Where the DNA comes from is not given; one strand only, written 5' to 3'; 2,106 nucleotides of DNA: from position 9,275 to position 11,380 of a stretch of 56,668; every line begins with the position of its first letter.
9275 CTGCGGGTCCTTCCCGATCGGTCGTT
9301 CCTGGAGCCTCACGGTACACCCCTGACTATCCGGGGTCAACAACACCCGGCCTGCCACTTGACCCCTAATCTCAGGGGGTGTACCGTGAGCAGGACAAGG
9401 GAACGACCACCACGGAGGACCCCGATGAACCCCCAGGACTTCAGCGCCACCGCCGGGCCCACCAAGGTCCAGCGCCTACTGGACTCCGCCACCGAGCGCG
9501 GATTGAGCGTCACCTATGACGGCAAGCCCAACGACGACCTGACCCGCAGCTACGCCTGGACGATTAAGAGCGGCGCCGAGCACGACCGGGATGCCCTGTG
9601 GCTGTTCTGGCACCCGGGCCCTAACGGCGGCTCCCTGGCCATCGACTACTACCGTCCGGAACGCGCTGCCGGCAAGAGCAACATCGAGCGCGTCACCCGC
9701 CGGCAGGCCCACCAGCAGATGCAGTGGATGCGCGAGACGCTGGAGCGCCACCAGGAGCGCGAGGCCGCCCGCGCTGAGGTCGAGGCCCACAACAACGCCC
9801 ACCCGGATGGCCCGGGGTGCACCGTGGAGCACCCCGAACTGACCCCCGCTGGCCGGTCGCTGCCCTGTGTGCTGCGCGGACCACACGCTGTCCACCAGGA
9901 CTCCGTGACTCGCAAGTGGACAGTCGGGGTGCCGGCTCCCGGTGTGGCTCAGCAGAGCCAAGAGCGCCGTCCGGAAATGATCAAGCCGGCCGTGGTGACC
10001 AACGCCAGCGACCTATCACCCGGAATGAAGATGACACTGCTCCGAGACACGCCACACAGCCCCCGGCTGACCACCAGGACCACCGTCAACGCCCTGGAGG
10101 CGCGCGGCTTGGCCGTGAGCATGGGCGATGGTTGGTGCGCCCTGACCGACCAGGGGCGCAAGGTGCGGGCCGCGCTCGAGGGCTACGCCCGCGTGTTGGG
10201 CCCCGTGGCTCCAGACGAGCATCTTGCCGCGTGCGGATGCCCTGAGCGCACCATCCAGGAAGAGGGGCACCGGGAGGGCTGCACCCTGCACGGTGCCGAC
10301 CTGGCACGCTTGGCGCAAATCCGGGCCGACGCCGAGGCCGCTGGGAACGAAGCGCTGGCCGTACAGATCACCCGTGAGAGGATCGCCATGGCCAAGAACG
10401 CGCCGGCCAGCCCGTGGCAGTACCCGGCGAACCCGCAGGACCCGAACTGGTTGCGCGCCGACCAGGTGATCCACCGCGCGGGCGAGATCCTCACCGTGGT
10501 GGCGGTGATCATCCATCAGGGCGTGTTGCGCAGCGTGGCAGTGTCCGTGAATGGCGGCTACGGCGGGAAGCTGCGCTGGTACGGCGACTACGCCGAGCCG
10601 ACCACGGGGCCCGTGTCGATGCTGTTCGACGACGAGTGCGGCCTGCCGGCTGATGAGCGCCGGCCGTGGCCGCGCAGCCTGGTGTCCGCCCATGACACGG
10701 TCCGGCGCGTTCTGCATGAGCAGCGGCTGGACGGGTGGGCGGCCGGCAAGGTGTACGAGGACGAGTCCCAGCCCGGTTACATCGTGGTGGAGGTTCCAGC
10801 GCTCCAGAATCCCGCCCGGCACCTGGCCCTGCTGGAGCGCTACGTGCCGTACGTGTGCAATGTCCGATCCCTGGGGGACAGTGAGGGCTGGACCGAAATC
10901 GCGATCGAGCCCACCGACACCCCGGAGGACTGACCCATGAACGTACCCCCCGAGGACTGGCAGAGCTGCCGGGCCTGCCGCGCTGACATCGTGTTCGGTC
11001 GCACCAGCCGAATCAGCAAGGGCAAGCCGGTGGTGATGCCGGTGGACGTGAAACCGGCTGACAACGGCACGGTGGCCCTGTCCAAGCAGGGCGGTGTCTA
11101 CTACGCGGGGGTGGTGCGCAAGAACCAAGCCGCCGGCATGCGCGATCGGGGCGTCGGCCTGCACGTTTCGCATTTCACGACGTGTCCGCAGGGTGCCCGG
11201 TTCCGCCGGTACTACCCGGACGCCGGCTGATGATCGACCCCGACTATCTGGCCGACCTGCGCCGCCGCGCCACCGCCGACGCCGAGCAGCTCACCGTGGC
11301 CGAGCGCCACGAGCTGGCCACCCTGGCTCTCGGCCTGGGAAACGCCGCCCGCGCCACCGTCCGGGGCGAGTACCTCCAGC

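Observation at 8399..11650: Self-transcribed ~3-kb accessory island splits the head module between protease and capsid genes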

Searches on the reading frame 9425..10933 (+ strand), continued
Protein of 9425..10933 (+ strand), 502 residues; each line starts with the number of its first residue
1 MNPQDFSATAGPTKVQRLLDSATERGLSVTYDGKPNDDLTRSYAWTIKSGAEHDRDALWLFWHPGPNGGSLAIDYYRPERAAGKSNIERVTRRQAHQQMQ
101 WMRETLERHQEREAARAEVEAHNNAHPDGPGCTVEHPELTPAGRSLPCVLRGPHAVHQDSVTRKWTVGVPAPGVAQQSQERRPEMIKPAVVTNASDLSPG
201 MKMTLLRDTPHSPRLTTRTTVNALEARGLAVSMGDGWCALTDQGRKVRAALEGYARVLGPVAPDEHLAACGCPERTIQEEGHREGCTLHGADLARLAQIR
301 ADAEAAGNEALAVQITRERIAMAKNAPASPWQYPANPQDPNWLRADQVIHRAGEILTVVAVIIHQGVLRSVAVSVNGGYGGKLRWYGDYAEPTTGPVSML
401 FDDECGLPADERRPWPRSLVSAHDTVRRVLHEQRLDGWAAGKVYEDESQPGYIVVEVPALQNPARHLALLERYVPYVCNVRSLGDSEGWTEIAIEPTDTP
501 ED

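Call 116: search_protein_families(library=pfam, proteins=[P0045, P0049, P0057, P0059, P0062, P0064, P0065, P0027, P0022], max_evalue=0.05)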
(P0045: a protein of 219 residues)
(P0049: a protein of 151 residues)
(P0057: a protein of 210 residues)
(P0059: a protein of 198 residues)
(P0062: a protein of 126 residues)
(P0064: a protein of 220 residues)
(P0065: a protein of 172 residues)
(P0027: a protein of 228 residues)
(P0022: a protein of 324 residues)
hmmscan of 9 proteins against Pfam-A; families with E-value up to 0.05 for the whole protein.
P0045 (219 aa): 0 families

P0049 (151 aa): 1 family
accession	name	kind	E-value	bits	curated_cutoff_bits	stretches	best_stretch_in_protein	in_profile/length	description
PF23979.1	DUF7304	-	0.0099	16.3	27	1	46-71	43-68/72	Domain of unknown function (DUF7304)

P0057 (210 aa): 3 families
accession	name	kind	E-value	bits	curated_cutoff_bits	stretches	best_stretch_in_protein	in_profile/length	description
PF25213.1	HVO_A0261_N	-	0.004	17.5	35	1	172-204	44-76/86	HVO_A0261 N-terminal domain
PF18755.6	RAMA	-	0.014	15.7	35.2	0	172-204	20-52/107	Restriction Enzyme Adenine Methylase Associated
PF14947.12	HTH_45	-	0.028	14.9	25.5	1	172-202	39-69/77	Winged helix-turn-helix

P0059 (198 aa): 1 family
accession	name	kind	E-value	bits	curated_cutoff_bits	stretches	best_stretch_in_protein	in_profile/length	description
PF25213.1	HVO_A0261_N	-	0.036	14.4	35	0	72-95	46-69/86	HVO_A0261 N-terminal domain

P0062 (126 aa): 1 family
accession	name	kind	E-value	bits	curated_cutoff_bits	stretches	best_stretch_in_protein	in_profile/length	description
PF25213.1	HVO_A0261_N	-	0.0092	16.3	35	1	87-124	42-77/86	HVO_A0261 N-terminal domain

P0064 (220 aa): 3 families
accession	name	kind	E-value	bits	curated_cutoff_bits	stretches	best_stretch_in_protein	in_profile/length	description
PF25213.1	HVO_A0261_N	-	0.0076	16.6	35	1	36-70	44-77/86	HVO_A0261 N-terminal domain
PF21715.3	CggR_N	-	0.03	14.5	30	0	23-68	24-68/71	CggR N-terminal DNA binding domain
PF14338.12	Mrr_N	-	0.041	14.5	29.5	0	26-65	48-86/87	Mrr N-terminal domain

P0065 (172 aa): 0 families

P0027 (228 aa): 0 families

P0022 (324 aa): 1 family
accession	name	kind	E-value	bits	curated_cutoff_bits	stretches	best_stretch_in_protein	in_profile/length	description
PF15079.11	Tsc35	-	6.2e-05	23.1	27.7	1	63-107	44-88/205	Testis-specific protein 35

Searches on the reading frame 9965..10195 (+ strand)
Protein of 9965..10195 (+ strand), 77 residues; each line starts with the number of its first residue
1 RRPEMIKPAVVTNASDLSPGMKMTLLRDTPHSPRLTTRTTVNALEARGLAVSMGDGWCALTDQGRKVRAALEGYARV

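Call 116: search_protein_families(library=pfam, proteins=[window:9965-10195:+], max_evalue=0.05)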
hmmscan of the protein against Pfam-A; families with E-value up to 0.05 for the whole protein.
window:9965-10195:+ (77 aa): 2 families
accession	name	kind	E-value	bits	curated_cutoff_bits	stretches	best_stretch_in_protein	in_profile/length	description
PF21863.2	HTH_67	-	0.013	15.6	27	1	20-72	181-228/268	Helix-turn-helix family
PF04458.17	DUF505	-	0.031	13.1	28.7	1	36-73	502-539/622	Protein of unknown function (DUF505)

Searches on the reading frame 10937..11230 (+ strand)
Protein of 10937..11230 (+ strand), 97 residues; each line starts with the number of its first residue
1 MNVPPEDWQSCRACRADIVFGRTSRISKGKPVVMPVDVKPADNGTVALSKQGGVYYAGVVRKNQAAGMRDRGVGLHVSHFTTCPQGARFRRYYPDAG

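Call 7: search_protein_families(library=pfam, proteins=[window:10937-11230:+], max_evalue=0.1)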
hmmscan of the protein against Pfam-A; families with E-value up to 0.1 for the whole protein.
window:10937-11230:+ (97 aa): 0 families

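Call 8: search_protein_families(library=phrogs, proteins=[window:10937-11230:+], max_evalue=0.1)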
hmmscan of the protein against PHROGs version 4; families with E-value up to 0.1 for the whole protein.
window:10937-11230:+ (97 aa): 1 family
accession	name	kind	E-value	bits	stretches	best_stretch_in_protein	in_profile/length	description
phrog_5984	-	unknown function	2.9e-19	70.5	1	7-91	6-86/90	-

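Call 28: search_protein_families(library=padloc, proteins=[window:10937-11230:+], max_evalue=0.1)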
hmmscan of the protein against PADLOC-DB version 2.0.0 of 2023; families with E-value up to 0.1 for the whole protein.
window:10937-11230:+ (97 aa): 0 families

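Call 29: search_protein_families(library=ncbifam, proteins=[window:10937-11230:+], max_evalue=0.1)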
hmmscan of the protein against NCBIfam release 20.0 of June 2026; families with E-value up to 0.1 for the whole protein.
window:10937-11230:+ (97 aa): 0 families

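Call 34: find_homologous_proteins(query=window:10937-11230:+, max_evalue=0.001)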
Query window:10937-11230:+ (97 aa): 7 proteins with E <= 0.001 among 7 candidates.
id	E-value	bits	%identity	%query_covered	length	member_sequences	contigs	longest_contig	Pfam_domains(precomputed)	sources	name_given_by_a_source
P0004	7.1e-58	211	96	100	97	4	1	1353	-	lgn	-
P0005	1.2e-37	146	67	100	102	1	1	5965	-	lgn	-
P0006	4.0e-37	144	67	100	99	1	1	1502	-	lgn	-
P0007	3.9e-32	128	64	94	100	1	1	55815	-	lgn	-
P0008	9.3e-29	117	60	94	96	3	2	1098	-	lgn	-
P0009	1.4e-27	114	59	100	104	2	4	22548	-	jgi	jgi:hypothetical protein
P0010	5.6e-26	109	57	94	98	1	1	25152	-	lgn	-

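Call 35: find_encoding_contigs(protein=P0007, flank=7000, max_places=3)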
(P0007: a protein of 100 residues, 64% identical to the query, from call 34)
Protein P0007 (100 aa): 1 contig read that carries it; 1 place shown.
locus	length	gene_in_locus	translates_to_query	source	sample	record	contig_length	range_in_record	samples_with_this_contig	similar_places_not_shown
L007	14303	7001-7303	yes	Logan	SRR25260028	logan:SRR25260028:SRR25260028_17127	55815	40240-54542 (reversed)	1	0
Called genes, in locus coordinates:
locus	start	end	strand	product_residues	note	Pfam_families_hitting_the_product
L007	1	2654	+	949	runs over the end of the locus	-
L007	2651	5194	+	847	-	-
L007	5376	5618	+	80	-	-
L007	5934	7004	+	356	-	-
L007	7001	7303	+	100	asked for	-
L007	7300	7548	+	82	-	-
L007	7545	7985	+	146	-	-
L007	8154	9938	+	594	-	-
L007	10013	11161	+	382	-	-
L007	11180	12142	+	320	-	-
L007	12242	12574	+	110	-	PF23140:Gp80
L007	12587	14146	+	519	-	-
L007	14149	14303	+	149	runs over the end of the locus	-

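Call 36: find_encoding_contigs(protein=P0009, flank=7000, max_places=4)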
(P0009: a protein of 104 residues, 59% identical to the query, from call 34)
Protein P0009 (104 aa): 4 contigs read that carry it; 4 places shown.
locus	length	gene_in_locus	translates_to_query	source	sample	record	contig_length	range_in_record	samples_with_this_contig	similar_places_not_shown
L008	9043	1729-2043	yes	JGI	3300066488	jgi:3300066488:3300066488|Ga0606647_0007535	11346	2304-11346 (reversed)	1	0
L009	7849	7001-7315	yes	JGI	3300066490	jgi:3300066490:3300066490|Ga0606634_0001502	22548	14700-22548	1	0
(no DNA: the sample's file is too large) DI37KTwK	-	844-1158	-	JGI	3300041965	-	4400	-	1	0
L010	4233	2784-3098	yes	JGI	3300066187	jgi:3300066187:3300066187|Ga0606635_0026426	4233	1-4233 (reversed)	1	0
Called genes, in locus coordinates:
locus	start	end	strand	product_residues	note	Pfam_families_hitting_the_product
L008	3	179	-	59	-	?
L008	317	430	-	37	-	-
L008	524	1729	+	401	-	-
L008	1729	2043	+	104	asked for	-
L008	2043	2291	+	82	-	-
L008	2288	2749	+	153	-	-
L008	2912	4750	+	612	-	-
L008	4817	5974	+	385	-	-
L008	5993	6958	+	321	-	-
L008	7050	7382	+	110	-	PF23140:Gp80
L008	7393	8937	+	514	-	-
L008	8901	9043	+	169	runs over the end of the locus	-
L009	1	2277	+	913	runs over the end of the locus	-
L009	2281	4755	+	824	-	-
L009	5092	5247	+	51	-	PF02945:Endonuclease_7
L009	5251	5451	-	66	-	-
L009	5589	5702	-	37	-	-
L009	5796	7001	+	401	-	-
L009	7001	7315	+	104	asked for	-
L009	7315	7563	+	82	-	-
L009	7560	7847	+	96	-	?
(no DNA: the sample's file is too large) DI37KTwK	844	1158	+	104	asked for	-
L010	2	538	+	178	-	?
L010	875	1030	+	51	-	PF02945:Endonuclease_7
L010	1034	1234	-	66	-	-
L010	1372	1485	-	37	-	-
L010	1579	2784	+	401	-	-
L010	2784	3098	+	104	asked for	-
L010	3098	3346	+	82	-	-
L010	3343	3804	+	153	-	-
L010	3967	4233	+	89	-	?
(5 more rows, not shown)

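Call 37: find_encoding_contigs(protein=P0010, flank=7000, max_places=3)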
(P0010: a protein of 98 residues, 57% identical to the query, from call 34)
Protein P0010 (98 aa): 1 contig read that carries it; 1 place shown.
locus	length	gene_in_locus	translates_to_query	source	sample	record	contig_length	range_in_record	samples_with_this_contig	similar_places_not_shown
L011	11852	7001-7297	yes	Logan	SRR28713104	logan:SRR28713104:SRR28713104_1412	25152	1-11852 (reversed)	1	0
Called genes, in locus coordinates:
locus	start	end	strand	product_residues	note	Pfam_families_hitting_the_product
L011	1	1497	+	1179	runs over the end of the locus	PF14890:Intein_splicing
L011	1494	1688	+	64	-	-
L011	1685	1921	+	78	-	-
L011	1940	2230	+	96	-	-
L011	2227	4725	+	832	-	-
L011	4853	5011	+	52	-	-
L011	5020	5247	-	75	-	-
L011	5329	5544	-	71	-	-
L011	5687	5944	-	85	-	-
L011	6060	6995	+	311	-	-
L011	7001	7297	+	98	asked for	-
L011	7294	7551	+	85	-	-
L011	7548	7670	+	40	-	-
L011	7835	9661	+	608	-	-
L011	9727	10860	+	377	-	-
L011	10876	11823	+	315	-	-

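Call 62: search_dna_similar(query=window:10937-11230:+, collection=phages, mode=protein, max_rows=40, max_evalue=0.01, rows=spread)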
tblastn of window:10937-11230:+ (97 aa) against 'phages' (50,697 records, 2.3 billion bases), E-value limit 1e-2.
Records with a match: 121; places in all: 121; records where one place covers at least 80% of the query: 86.
Best place of each record, by identity: <60% 121.
By first word of the organism name: Gordonia 118; Rhodococcus 3.
By host as written in the record: Gordonia terrae 3612 95; Gordonia terrae CAG3 11; Gordonia terrae NRRL B-16283 7; - 2; Gordonia westfalica NRRL B-24152 2; Rhodococcus opacus 2; Rhodococcus equi NRRL B-16538 1; Gordonia rubripertincta NRRL B-16540 1.
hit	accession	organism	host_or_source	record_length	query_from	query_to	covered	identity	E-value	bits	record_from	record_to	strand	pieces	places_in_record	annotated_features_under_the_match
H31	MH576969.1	Gordonia phage Zarbodnamra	Gordonia terrae 3612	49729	8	89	85%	38.8%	4e-6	49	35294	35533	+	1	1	51: hypothetical protein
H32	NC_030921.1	Gordonia phage Utz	soil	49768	8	89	85%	38.8%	6e-5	45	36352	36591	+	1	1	45: hypothetical protein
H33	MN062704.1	Gordonia phage JuJu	Gordonia terrae 3612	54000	5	89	88%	36.4%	4e-6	49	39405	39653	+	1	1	58: hypothetical protein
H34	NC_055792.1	Gordonia phage Walrus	Gordonia terrae 3612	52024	5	89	88%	36.4%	6e-6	48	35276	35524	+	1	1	50: hypothetical protein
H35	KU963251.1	Gordonia phage UmaThurman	Gordonia terrae 3612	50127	5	89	88%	36.4%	6e-6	48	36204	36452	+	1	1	49: hypothetical protein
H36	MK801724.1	Gordonia phage PhrostedPhlake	Gordonia terrae 3612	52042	5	89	88%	36.4%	6e-6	48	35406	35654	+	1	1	53: hypothetical protein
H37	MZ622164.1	Gordonia phage MissRona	Gordonia terrae 3612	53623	5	89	88%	36.4%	6e-6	48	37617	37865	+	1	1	53: hypothetical protein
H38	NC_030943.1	Gordonia phage Blueberry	Gordonia terrae 3612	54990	5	89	88%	36.4%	6e-6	48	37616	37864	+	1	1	52: hypothetical protein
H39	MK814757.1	Gordonia phage Fairfaxidum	Gordonia terrae 3612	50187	5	89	88%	36.4%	4e-4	43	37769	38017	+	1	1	53: hypothetical protein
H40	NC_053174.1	Gordonia phage William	Gordonia terrae 3612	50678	5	89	88%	36.4%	4e-4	43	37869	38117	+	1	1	54: hypothetical protein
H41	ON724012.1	Gordonia phage PCoral7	Gordonia terrae 3612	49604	5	89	88%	36.4%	4e-4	43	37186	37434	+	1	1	52: hypothetical protein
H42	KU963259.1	Gordonia phage Guacamole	Gordonia terrae 3612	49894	6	89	87%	36.8%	1e-4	44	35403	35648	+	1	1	49: hypothetical protein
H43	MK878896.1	Gordonia phage Begonia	Gordonia terrae 3612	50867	6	89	87%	36.8%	1e-4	44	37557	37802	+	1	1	50: hypothetical protein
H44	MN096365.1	Gordonia phage Samba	Gordonia terrae 3612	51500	8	89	85%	37.6%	6e-5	45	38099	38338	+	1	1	51: hypothetical protein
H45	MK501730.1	Gordonia phage Barco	Gordonia terrae 3612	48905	8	89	85%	37.6%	7e-5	45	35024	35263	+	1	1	50: hypothetical protein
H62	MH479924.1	Gordonia phage Rofo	Gordonia terrae 3612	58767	10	85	78%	36.4%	2e-4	44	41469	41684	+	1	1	48: exonuclease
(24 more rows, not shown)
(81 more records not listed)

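Call 64: get_annotated_region(hit=H33, flank=4000)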
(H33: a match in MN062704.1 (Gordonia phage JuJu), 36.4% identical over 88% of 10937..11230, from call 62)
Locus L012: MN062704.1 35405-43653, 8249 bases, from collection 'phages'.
description: Gordonia phage JuJu, complete genome.
organism: Gordonia phage JuJu (NCBI taxid 2590929)
taxonomy: Viruses; Duplodnaviria; Heunggongvirae; Uroviricota; Caudoviricetes; Jujuvirus; Jujuvirus juju
host: Gordonia terrae 3612; source: -; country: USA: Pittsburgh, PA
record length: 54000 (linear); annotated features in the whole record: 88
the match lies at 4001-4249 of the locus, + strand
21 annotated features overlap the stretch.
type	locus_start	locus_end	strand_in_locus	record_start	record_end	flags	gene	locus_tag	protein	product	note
CDS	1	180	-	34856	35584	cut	47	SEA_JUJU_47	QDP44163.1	immunity repressor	-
CDS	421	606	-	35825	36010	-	48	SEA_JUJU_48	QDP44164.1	hypothetical protein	-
CDS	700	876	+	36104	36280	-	49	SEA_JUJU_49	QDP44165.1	hypothetical protein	-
CDS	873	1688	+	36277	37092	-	50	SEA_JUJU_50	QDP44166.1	antirepressor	-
CDS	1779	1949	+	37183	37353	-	51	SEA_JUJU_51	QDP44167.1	hypothetical protein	-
CDS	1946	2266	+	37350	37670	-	52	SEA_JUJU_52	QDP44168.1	hypothetical protein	-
CDS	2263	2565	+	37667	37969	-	53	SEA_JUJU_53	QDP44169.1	hypothetical protein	-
CDS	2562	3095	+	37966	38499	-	54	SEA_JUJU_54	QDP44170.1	hypothetical protein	-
CDS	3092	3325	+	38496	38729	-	55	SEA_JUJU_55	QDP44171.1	hypothetical protein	-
CDS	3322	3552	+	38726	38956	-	56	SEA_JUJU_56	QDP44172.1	hypothetical protein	-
CDS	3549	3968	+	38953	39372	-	57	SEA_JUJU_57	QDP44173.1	hypothetical protein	-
CDS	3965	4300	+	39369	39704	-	58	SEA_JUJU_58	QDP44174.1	hypothetical protein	-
CDS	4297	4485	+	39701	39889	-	59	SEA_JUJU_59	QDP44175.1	hypothetical protein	-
CDS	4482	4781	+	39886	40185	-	60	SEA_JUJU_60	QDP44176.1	hypothetical protein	-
CDS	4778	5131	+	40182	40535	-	61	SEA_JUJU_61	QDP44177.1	hypothetical protein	-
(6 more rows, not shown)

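Call 65: get_annotated_region(hit=H62, flank=4000)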
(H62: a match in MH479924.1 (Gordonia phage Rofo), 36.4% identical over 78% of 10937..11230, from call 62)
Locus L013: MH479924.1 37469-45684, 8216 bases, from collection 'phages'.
description: Gordonia phage Rofo, complete genome.
organism: Gordonia phage Rofo (NCBI taxid 2250396)
taxonomy: Viruses; Duplodnaviria; Heunggongvirae; Uroviricota; Caudoviricetes; Vividuovirus; Vividuovirus rofo
host: Gordonia terrae 3612; source: soil; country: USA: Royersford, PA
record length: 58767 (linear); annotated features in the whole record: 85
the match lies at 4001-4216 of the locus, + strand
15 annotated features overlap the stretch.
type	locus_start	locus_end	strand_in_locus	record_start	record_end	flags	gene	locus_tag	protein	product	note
CDS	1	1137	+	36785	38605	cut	42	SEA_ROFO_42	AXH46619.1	lysin A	-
CDS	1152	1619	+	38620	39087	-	43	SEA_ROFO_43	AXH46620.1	hypothetical protein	-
CDS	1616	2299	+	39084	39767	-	44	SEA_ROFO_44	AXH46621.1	hypothetical protein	-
CDS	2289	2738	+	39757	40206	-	45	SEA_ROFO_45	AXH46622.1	hypothetical protein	-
CDS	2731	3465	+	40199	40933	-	46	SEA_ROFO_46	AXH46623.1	lysin B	-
CDS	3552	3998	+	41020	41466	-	47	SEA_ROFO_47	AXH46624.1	hypothetical protein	-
CDS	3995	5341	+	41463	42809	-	48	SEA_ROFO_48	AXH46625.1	exonuclease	-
CDS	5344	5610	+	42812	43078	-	49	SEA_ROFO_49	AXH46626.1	hypothetical protein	-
CDS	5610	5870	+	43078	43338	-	50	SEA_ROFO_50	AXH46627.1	hypothetical protein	-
CDS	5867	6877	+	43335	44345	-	51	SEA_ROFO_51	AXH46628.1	RecT-like DNA pairing protein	RecT ssDNA binding protein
CDS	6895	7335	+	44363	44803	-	52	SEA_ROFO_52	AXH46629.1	hypothetical protein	-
CDS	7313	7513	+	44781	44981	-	53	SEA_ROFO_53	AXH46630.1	hypothetical protein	-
CDS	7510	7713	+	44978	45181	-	54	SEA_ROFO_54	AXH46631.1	helix-turn-helix DNA binding protein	-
CDS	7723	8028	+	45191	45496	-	55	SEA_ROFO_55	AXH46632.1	hypothetical protein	-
CDS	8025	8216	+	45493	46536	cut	56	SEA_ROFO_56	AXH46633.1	helix-turn-helix DNA binding protein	-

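Call 86: search_solved_structures(query=A6, max_evalue=5)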
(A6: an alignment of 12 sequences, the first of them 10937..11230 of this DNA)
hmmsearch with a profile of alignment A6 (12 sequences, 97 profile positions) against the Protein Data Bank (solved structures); distinct sequences matched with E-value up to 5: 1.
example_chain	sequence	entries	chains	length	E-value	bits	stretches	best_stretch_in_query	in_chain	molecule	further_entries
2a2g_A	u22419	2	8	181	0.36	14.6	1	40-92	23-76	PROTEIN (ALPHA-2U-GLOBULIN)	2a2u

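Call 87: search_protein_families(library=pfam, alignment_id=A6, max_evalue=0.1)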
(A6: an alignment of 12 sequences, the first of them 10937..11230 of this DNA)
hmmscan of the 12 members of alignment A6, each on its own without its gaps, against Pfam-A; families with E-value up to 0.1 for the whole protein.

A. member 1, window:10937-11230:+ (97 aa): 0 families

B. families by the number of members that match (of 12 scanned): 2 families
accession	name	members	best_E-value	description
PF20120.5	DUF6510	1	0.016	Family of unknown function (DUF6510)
PF19561.4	DUF6083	1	0.096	Family of unknown function (DUF6083)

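Call 88: find_related_loci(query=A6, collection=viral_contigs, flank=7000)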
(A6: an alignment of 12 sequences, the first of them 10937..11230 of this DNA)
Query A6 (97 aa) in viral_contigs; peptide patterns used: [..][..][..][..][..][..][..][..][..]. (x = any residue, [..] = any of these).
246 stretches matched a pattern; 9 encode a relative of the query (tblastn E <= 1e-3); 9 distinct loci.
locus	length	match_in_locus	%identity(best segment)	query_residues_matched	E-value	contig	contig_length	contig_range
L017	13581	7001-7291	98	1-97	8e-63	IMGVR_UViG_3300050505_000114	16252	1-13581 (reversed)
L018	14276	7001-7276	47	1-91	5e-22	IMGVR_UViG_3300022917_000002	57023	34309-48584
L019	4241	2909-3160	50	1-83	1e-21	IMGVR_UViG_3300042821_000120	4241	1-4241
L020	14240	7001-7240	45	7-89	8e-16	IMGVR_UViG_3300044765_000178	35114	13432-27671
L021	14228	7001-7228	40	9-89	9e-14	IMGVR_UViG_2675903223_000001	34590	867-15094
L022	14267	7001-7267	37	1-83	2e-11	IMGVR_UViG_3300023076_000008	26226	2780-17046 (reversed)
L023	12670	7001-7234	32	11-94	6e-10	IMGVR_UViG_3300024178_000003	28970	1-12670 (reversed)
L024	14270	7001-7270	34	1-83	8e-10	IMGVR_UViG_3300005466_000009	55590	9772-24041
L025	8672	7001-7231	34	10-91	9e-8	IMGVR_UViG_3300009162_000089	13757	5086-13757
